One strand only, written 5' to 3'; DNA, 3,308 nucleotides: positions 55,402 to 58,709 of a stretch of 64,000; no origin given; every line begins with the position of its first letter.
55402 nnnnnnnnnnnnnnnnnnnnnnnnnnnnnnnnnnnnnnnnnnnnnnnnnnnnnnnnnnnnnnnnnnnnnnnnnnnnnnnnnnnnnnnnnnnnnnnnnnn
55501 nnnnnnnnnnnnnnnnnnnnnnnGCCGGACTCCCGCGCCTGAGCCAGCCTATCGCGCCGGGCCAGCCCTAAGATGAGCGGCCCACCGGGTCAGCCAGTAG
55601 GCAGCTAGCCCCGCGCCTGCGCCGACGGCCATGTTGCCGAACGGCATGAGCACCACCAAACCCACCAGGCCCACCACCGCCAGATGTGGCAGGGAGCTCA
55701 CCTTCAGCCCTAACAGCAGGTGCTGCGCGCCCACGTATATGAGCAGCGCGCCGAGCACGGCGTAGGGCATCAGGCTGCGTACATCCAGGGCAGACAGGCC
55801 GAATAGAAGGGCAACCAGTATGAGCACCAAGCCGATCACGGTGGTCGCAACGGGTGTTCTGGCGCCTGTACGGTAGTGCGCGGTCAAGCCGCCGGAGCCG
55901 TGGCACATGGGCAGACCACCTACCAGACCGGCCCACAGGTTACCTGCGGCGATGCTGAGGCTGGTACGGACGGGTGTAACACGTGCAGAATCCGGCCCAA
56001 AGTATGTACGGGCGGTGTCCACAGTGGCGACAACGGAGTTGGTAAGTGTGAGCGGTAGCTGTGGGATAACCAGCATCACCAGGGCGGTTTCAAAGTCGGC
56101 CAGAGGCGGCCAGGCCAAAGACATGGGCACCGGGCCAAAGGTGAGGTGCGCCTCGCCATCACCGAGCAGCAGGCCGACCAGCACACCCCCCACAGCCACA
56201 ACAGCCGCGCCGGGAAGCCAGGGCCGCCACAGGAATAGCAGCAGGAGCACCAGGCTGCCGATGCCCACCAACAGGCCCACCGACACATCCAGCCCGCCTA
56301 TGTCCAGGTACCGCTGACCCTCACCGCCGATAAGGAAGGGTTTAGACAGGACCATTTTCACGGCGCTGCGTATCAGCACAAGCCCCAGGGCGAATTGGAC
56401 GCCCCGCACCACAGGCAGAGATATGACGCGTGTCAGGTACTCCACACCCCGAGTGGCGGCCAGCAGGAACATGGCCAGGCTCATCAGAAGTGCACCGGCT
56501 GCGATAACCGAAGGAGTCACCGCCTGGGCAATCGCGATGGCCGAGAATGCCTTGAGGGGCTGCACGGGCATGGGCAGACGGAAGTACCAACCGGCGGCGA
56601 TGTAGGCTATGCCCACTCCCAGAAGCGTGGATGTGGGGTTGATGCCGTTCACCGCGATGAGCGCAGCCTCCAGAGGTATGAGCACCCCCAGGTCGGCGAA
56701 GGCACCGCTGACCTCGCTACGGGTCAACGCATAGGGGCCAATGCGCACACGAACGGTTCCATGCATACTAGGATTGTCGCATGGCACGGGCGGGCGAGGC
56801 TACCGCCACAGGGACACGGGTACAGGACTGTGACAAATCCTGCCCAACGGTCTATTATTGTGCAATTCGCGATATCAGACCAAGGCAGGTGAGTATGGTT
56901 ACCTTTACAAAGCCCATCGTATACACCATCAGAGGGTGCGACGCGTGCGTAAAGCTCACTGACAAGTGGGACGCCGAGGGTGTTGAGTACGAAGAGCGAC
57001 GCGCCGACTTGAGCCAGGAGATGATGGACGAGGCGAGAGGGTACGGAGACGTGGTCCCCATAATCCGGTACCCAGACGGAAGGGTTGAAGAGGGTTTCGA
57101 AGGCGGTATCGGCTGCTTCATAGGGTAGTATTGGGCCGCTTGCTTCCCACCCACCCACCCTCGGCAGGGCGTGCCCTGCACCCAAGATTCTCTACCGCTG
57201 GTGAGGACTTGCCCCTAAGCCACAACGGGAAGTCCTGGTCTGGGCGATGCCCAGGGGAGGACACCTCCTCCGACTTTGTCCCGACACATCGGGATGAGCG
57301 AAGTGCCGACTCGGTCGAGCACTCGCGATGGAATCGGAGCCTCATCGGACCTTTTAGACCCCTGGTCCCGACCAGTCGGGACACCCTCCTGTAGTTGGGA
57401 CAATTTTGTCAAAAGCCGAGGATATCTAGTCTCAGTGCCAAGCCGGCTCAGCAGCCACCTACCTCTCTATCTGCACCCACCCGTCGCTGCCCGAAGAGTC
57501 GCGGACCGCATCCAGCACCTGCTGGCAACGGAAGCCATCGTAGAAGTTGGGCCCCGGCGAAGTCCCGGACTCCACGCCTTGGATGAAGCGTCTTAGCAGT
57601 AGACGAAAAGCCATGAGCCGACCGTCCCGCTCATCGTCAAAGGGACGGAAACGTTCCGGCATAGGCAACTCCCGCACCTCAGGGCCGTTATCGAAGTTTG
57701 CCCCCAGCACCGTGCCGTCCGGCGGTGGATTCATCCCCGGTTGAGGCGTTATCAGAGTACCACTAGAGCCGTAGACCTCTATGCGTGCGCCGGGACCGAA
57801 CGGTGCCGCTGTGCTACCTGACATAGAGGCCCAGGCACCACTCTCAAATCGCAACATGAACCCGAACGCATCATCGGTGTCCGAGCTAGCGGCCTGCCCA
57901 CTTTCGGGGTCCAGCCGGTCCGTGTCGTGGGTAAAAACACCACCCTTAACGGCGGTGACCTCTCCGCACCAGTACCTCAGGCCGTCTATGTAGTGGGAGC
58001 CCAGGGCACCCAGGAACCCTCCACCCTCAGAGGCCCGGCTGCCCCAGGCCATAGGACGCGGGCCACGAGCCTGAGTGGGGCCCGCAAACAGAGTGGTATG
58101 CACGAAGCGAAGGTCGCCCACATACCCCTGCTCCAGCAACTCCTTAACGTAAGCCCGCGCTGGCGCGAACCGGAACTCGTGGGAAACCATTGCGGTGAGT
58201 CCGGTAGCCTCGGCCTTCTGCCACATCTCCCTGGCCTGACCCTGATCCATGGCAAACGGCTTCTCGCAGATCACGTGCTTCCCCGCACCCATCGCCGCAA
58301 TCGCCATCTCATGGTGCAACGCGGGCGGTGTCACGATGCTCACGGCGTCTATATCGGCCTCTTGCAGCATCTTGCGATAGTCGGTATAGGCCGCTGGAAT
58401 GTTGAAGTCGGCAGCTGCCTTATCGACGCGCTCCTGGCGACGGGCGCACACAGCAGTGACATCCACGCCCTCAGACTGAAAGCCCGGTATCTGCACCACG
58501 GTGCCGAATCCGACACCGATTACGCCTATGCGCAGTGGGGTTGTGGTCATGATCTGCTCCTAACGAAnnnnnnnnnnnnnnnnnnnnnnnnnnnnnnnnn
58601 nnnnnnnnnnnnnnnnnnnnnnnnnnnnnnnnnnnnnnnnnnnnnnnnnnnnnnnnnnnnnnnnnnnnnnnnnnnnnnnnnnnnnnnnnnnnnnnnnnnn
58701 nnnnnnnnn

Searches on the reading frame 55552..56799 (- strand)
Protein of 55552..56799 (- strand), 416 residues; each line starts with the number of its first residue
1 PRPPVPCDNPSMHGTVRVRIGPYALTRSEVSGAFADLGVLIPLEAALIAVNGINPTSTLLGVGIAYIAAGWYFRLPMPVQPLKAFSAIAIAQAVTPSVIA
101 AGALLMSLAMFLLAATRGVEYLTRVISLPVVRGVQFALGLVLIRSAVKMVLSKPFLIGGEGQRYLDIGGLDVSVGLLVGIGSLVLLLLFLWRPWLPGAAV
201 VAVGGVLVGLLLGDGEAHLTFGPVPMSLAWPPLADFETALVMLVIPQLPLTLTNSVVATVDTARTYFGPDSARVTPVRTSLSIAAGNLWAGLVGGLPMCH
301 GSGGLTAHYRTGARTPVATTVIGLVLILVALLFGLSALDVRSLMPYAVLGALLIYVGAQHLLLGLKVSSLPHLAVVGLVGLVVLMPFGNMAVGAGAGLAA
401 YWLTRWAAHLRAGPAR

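Call 20: search_protein_families(library=pfam, proteins=[window:55552-56799:-])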
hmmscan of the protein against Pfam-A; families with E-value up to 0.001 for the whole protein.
window:55552-56799:- (416 aa): 2 families
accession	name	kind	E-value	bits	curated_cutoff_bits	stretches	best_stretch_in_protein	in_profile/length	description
PF16983.11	MFS_MOT1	-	1.9e-42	144.5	30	2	241-358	3-109/111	Molybdate transporter of MFS superfamily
PF00916.26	Sulfate_transp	-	2.6e-07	30.2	23.2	1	69-361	74-357/380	Sulfate permease family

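Call 48: search_protein_families(library=ncbifam, proteins=[window:55552-56799:-])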
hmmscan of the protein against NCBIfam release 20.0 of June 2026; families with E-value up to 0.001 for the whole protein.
window:55552-56799:- (416 aa): 0 families

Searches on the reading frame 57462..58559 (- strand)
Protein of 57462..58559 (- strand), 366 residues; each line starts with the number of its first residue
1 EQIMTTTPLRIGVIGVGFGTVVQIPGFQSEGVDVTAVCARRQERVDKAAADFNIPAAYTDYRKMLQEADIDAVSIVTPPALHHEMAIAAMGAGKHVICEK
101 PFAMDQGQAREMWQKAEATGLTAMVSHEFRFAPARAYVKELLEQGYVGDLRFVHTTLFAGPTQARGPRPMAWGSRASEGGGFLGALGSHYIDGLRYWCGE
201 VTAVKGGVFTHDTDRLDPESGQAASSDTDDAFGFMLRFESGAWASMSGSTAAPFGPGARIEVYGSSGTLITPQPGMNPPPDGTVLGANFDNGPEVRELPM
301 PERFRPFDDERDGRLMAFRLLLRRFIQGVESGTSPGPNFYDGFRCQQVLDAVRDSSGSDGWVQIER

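Call 20: search_protein_families(library=pfam, proteins=[window:57462-58559:-])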
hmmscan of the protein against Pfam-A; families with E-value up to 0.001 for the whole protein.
window:57462-58559:- (366 aa): 4 families
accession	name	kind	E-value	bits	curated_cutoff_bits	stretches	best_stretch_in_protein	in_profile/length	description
PF01408.29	GFO_IDH_MocA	-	3e-29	102.6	24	1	9-127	1-120/120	Oxidoreductase family, NAD-binding Rossmann fold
PF22725.1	GFO_IDH_MocA_C3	-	1.9e-23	83.2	27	1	137-269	3-123/124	GFO/IDH/MocA C-terminal domain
PF02894.22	GFO_IDH_MocA_C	-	3.8e-19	69.8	22.9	1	139-364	1-218/218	Oxidoreductase family, C-terminal alpha/beta domain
PF03447.22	NAD_binding_3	-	1e-05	26.7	24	1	16-123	5-113/116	Homoserine dehydrogenase, NAD binding domain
